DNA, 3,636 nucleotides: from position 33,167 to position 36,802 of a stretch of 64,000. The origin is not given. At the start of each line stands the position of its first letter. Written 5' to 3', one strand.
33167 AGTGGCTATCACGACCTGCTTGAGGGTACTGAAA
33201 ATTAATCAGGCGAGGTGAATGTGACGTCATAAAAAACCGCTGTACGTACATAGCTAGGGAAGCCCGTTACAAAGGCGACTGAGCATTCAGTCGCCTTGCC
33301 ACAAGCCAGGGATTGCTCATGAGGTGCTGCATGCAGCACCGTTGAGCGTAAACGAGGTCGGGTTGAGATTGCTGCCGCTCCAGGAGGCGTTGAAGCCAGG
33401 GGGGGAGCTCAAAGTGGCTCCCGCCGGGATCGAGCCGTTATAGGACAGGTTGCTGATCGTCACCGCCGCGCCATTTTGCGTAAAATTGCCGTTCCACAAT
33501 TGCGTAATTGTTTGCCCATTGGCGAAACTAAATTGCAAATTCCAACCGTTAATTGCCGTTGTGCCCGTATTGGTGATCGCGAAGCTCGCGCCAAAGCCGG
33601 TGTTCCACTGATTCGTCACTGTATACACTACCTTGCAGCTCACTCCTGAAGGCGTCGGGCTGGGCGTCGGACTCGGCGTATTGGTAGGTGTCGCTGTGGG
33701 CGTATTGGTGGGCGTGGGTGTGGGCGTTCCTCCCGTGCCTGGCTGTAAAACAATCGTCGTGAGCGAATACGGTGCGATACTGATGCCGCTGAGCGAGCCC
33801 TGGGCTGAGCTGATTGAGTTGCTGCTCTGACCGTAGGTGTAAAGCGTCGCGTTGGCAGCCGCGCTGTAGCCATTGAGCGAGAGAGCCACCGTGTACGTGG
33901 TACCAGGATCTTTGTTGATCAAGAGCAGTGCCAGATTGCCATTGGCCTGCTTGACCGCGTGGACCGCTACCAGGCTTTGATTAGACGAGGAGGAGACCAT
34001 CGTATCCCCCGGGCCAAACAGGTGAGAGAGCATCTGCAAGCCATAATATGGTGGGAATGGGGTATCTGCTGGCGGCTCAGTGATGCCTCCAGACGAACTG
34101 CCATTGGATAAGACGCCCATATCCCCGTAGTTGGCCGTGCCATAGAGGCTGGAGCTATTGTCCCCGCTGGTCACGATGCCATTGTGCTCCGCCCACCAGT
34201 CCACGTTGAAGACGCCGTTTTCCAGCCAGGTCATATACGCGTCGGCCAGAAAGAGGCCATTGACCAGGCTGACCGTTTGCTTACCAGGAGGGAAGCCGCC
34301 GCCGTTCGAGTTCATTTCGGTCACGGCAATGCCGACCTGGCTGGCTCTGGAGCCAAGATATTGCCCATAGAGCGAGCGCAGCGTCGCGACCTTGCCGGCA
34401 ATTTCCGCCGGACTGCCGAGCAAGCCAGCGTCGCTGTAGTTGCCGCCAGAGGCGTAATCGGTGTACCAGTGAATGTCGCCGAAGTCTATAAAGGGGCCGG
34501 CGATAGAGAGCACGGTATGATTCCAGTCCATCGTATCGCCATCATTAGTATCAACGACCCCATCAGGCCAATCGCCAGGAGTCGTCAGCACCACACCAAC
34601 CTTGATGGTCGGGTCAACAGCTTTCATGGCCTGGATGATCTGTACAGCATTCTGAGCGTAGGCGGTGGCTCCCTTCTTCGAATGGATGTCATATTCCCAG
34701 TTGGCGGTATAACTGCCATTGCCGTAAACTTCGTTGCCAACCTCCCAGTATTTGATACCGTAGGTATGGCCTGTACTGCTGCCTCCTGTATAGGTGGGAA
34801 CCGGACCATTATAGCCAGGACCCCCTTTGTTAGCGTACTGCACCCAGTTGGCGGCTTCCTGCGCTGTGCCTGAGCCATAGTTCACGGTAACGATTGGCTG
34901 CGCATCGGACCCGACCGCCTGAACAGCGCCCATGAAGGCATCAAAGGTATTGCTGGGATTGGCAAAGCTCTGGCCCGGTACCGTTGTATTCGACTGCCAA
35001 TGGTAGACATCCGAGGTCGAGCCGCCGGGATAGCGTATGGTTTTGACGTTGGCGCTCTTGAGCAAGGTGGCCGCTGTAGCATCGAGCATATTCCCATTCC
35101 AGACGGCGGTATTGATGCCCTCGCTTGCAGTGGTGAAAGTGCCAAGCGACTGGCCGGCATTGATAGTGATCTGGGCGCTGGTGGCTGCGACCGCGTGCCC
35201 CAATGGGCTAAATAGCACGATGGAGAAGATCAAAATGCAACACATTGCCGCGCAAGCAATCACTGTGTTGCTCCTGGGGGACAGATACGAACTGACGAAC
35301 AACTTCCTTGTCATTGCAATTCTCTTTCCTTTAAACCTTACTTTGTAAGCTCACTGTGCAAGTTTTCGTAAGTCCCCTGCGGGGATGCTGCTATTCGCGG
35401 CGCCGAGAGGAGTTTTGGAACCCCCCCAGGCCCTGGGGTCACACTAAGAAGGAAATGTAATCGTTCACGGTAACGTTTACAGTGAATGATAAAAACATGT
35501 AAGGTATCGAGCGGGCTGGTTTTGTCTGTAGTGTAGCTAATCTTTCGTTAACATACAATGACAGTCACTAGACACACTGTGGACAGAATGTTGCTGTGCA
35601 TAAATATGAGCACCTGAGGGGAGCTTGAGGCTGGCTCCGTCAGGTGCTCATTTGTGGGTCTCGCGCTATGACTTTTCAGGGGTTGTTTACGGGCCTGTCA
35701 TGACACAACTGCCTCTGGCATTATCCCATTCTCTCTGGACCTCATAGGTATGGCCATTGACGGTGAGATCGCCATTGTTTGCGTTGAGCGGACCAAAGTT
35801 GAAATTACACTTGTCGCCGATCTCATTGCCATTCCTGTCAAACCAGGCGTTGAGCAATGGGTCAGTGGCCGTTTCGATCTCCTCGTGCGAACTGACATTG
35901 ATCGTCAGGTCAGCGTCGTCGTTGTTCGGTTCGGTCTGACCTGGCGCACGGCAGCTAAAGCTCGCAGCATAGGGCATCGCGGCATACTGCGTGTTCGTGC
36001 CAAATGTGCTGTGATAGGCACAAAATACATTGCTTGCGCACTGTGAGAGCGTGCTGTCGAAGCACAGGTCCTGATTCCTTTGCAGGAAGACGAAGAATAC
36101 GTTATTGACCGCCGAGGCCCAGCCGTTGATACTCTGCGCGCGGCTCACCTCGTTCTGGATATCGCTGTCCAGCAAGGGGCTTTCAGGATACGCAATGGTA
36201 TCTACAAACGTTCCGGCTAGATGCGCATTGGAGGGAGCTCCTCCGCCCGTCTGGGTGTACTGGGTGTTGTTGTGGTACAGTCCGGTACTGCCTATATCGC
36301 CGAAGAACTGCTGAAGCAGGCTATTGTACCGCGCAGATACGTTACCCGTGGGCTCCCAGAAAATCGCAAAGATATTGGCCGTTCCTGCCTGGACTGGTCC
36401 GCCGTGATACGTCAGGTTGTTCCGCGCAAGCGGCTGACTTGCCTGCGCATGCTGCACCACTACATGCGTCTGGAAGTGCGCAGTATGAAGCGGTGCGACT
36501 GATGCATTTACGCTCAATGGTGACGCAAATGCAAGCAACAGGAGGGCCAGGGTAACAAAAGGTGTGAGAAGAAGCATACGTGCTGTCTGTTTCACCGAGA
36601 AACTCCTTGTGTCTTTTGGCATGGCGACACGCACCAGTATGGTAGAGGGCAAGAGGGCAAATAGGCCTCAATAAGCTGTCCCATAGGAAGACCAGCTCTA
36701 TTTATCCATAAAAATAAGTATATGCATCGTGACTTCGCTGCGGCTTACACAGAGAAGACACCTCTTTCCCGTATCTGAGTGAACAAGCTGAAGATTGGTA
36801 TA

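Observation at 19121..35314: Compact 17-kb cellulolytic locus with embedded signal-transduction genes (membrane XRE regulator; ECF sigma + WD40 anti-sigma)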

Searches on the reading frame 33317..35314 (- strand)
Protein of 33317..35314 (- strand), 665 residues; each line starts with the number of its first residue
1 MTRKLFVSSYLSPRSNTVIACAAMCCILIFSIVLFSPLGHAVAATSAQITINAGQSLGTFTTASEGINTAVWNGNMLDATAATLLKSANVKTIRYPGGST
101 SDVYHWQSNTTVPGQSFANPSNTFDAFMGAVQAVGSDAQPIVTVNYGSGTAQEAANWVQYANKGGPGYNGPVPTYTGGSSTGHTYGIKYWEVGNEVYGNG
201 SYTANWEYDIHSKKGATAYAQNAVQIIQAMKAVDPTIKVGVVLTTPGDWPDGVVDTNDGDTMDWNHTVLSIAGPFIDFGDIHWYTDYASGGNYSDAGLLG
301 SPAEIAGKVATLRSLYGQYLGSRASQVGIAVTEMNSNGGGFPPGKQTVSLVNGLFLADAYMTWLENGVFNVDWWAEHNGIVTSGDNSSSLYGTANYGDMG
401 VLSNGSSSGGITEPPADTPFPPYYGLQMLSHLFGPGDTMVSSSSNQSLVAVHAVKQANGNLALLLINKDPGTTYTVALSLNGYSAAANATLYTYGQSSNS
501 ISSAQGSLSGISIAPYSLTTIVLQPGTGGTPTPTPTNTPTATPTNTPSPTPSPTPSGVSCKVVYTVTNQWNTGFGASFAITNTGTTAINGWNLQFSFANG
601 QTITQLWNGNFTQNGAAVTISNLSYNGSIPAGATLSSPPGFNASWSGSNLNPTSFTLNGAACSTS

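Call 3: search_protein_families(library=pfam, proteins=[window:33317-35314:-], max_evalue=0.01)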
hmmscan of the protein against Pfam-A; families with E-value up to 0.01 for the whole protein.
window:33317-35314:- (665 aa): 1 family
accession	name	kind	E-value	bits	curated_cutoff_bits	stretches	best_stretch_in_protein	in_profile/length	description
PF00553.25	CBM_2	-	4.1e-32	110.9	24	1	560-662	1-101/101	Cellulose binding domain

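Call 5: search_solved_structures(query=window:33317-35314:-, max_evalue=1, show_alignments=1)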
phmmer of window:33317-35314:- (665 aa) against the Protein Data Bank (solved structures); distinct sequences matched with E-value up to 1: 27.
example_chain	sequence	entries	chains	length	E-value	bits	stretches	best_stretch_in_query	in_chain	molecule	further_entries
6qfs_A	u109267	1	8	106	5.6e-26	94.3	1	559-663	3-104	Exoglucanase/xylanase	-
1exg_A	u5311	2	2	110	6.6e-25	90.8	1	558-663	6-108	EXO-1,4-BETA-D-GLYCANASE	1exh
3ndy_E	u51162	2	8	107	1.5e-18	69.7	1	560-663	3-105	Endoglucanase D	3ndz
3s2c_A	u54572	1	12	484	1.9e-13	52.9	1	85-286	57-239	Alpha-N-arabinofuranosidase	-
4atw_A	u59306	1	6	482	2.6e-13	52.5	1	85-286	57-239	ALPHA-L-ARABINOFURANOSIDASE DOMAIN PROTEIN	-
3ug3_A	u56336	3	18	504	2.7e-13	52.4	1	85-286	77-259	Alpha-L-arabinofuranosidase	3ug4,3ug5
2rtt_A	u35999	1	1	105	1.1e-12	50.4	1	559-663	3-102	ChiC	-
6f7e_A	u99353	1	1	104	7e-12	47.8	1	559-650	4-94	Putative secreted cellulose binding protein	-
8i0a_A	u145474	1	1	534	1e-11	47.2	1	87-256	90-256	alpha-L-arabinofuranosidase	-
2vrk_A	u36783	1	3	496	2.7e-10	42.5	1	72-211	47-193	ALPHA-L-ARABINOFURANOSIDASE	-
6zt8_A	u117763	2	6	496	5.2e-10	41.6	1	72-211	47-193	Alpha-L-arabinofuranosidase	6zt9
2vrq_A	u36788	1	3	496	7.3e-10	41.1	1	72-211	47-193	ALPHA-L-ARABINOFURANOSIDASE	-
6zt6_A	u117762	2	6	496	1.7e-09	39.9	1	72-211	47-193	Alpha-L-arabinofuranosidase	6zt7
6zta_A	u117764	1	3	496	8.4e-09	37.6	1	72-211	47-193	Alpha-L-arabinofuranosidase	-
6bt9_A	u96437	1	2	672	3.4e-07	32.3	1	529-636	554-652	Chitinase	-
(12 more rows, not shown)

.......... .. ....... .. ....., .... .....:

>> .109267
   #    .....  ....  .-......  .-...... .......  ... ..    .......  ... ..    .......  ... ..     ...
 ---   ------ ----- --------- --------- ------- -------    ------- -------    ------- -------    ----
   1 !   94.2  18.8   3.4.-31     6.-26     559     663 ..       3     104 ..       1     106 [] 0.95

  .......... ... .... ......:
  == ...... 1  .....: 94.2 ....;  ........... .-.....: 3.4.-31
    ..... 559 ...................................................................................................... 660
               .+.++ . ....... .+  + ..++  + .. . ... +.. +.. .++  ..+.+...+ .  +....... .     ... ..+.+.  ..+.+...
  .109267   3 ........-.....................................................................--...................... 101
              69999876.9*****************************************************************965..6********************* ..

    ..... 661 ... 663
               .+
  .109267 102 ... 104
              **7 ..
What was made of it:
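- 33317..35263 (-): GH51-like (clan GH-A) enzyme with CBM2. Substrate unknown. GH51 arabinofuranosidases, E 2e-13 over residues 85-286 (call 5).
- Checked: The N-terminal part matches GH51 arabinofuranosidases at E 2e-13 over residues 85-286 (call 5).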

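Call 60: search_protein_families(library=ncbifam, proteins=[window:33317-35314:-], max_evalue=0.01)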
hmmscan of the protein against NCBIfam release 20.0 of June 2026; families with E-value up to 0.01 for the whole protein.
window:33317-35314:- (665 aa): 3 families
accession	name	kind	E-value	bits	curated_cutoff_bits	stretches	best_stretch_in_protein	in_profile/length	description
NF041611.1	exoglucan_CbhB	equivalog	4.3e-31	107.8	1950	1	546-663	881-995/997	exoglucanase CbhB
NF051901.1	ArabsyFurArfAAgro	equivalog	4.2e-11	42.5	625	1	82-285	54-244/502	arabinosylfuranosidase ArfA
NF037973.1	metallo_SslE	exception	0.0011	16.4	3000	1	489-606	18-126/1519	lipoprotein metalloprotease SslE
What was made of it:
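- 33317..35263 (-): NCBIfam ArfA E 4e-11 (call 60).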

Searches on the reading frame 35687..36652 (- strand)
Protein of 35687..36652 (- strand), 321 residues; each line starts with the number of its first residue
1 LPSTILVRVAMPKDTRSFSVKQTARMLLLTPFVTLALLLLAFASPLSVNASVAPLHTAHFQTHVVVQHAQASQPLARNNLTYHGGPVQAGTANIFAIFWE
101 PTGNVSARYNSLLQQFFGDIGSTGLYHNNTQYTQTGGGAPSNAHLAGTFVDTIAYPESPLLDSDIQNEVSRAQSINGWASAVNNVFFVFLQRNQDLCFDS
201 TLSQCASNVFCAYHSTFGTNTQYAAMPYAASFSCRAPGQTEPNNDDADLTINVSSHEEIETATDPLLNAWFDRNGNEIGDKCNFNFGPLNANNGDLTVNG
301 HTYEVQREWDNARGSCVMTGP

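Call 3: search_protein_families(library=pfam, proteins=[window:35687-36652:-], max_evalue=0.01)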
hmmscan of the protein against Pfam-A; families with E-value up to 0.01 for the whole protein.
window:35687-36652:- (321 aa): 1 family
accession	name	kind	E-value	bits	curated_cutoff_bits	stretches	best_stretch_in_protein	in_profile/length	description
PF04674.17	Phi_1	-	0.0051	16.7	25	0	212-301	146-245/276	Phosphate-induced protein 1 conserved region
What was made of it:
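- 35687..36652 (-): Secreted protein of unknown function. Not a conserved part of the locus. Phi_1 E 0.005, below cut-off (call 3).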

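Call 60: search_protein_families(library=ncbifam, proteins=[window:35687-36652:-], max_evalue=0.01)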
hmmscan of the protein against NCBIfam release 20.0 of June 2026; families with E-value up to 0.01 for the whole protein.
window:35687-36652:- (321 aa): 0 families

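Call 74: search_solved_structures(query=window:35687-36595:-, max_evalue=1)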
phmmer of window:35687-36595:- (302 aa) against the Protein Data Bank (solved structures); distinct sequences matched with E-value up to 1: 7.
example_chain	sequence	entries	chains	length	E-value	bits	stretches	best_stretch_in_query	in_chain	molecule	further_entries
9rpq_A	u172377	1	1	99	0.31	13.7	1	81-125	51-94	Methyl-CpG-binding protein 2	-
3c2i_A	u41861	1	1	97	0.49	13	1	81-125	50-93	Methyl-CpG-binding protein 2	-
3uaf_A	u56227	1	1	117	0.57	12.8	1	244-276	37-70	TTR-52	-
9rpp_A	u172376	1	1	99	0.74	12.4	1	81-125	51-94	Methyl-CpG-binding protein 2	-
6ogk_A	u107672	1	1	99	0.85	12.2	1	81-124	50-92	Methyl-CpG-binding protein 2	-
5bt2_A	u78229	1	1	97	0.88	12.2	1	81-125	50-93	Methyl-CpG-binding protein 2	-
6ogj_A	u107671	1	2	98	1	12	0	81-125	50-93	Methyl-CpG-binding protein 2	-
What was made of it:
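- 35687..36652 (-): No PDB relative (call 74).
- Tried and rejected: The Pfam, NCBIfam and PDB searches gave nothing for the PHI-like protein (calls 3, 60, 74).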
